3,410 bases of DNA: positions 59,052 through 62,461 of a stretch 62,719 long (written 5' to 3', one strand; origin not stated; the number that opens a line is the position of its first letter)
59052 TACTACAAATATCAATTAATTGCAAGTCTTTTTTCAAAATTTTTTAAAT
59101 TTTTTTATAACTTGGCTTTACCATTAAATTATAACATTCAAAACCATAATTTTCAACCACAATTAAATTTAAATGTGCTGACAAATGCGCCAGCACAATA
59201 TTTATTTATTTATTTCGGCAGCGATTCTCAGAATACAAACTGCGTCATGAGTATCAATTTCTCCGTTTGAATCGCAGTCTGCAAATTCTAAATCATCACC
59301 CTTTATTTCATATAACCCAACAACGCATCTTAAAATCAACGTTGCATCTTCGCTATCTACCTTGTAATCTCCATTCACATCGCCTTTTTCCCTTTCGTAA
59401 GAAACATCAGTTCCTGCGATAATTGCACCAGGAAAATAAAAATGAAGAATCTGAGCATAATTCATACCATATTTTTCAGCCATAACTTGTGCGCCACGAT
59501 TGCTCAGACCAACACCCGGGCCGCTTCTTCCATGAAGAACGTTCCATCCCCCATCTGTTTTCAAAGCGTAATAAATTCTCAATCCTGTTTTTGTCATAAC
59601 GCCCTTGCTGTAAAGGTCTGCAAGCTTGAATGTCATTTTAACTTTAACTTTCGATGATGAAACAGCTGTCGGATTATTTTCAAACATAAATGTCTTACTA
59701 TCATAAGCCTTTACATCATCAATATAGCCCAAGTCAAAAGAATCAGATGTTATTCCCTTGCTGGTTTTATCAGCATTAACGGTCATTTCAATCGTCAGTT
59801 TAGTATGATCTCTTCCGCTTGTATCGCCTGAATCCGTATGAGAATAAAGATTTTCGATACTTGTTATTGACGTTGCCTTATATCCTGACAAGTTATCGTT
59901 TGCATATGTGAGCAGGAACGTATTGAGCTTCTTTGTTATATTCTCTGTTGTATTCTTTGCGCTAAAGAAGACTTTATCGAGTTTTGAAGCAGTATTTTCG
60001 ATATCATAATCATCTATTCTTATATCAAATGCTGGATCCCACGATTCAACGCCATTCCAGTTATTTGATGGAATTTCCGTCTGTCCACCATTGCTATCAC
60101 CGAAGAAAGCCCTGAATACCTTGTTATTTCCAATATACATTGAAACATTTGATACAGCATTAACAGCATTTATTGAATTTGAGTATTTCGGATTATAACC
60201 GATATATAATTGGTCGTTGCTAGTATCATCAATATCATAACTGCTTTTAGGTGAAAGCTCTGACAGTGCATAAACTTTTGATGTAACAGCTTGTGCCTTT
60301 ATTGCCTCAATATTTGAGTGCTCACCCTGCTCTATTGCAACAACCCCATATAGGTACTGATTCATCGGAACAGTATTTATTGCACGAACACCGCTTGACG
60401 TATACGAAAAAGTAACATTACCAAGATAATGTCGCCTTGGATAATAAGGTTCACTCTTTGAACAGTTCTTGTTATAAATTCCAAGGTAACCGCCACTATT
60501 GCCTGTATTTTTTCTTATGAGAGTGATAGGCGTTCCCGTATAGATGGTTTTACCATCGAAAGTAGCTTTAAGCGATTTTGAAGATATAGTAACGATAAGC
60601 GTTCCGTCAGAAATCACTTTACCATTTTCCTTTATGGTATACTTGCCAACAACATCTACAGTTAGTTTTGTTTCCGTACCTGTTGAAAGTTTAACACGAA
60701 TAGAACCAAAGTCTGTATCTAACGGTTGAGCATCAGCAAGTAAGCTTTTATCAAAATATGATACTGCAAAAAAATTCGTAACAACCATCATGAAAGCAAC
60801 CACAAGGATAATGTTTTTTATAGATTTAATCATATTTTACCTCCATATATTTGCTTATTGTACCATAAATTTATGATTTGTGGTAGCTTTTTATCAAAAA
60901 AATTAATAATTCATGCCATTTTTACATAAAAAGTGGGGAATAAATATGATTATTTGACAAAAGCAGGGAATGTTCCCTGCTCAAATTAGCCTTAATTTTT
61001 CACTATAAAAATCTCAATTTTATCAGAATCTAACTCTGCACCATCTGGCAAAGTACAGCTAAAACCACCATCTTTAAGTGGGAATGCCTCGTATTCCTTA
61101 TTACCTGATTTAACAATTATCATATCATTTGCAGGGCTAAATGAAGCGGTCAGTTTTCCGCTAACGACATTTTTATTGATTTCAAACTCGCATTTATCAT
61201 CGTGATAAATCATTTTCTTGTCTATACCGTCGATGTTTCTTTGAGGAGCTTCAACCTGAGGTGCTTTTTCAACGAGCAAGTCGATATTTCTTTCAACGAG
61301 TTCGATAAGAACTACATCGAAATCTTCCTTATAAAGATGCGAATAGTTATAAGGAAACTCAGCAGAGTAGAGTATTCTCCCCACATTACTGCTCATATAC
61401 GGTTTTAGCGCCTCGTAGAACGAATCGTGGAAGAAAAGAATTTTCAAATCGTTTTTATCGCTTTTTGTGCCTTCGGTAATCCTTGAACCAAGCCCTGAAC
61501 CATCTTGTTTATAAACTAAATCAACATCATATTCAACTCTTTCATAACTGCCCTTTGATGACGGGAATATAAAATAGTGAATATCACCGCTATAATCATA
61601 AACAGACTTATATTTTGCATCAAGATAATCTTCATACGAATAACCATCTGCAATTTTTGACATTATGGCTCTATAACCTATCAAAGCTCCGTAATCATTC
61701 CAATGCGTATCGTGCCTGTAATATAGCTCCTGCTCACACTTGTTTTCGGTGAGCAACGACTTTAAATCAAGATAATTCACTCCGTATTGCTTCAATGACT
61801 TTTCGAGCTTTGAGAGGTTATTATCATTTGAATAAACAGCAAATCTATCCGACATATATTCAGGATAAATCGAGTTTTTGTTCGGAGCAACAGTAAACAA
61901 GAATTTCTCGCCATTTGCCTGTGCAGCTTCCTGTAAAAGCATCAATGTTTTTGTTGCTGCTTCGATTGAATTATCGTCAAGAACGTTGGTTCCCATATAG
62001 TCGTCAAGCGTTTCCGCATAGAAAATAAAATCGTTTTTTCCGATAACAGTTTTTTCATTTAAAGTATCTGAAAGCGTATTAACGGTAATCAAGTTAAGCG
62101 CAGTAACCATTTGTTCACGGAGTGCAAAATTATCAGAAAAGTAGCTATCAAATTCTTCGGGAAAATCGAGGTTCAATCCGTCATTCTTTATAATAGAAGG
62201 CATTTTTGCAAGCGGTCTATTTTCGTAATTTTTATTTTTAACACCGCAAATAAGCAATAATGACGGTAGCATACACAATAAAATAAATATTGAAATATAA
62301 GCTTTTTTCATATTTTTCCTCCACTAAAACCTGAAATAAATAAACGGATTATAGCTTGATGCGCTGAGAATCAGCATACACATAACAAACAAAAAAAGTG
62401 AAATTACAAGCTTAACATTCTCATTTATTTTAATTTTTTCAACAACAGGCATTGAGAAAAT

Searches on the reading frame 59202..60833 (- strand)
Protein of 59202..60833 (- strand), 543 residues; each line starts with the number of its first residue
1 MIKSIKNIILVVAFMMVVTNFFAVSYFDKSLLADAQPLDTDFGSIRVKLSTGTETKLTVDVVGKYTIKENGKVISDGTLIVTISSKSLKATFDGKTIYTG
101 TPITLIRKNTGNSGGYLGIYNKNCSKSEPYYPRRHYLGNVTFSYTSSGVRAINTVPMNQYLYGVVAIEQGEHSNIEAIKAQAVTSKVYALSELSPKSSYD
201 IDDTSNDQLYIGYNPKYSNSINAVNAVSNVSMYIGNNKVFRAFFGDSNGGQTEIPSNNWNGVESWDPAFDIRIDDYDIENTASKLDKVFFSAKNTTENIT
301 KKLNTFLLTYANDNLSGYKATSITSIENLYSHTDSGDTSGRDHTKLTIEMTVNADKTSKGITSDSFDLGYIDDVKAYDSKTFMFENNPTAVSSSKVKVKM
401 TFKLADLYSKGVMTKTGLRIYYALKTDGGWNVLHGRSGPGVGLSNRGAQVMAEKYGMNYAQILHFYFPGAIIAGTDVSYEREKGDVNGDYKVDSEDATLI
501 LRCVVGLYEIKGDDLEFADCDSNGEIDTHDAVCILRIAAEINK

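Call 73: search_protein_families(library=pfam, proteins=[window:59202-60833:-], max_evalue=0.0001)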
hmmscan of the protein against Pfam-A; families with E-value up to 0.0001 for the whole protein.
window:59202-60833:- (543 aa): 2 families
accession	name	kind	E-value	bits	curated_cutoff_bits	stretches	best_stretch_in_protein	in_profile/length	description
PF08486.15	SpoIID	-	2.7e-16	60.4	23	1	147-229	3-92/97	Stage II sporulation protein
PF00404.24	Dockerin_1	-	2e-07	31.5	22.9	1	483-532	1-50/57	Dockerin type I domain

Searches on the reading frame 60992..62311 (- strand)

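Call 73: search_protein_families(library=pfam, proteins=[window:60992-62311:-], max_evalue=0.0001)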
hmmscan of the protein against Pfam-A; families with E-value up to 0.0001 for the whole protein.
window:60992-62311:- (439 aa): 1 family
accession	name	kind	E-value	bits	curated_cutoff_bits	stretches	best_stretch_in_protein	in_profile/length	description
PF16822.11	ALGX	-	7.3e-21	75.5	26.5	1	89-234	2-144/268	SGNH hydrolase-like domain, acetyltransferase AlgX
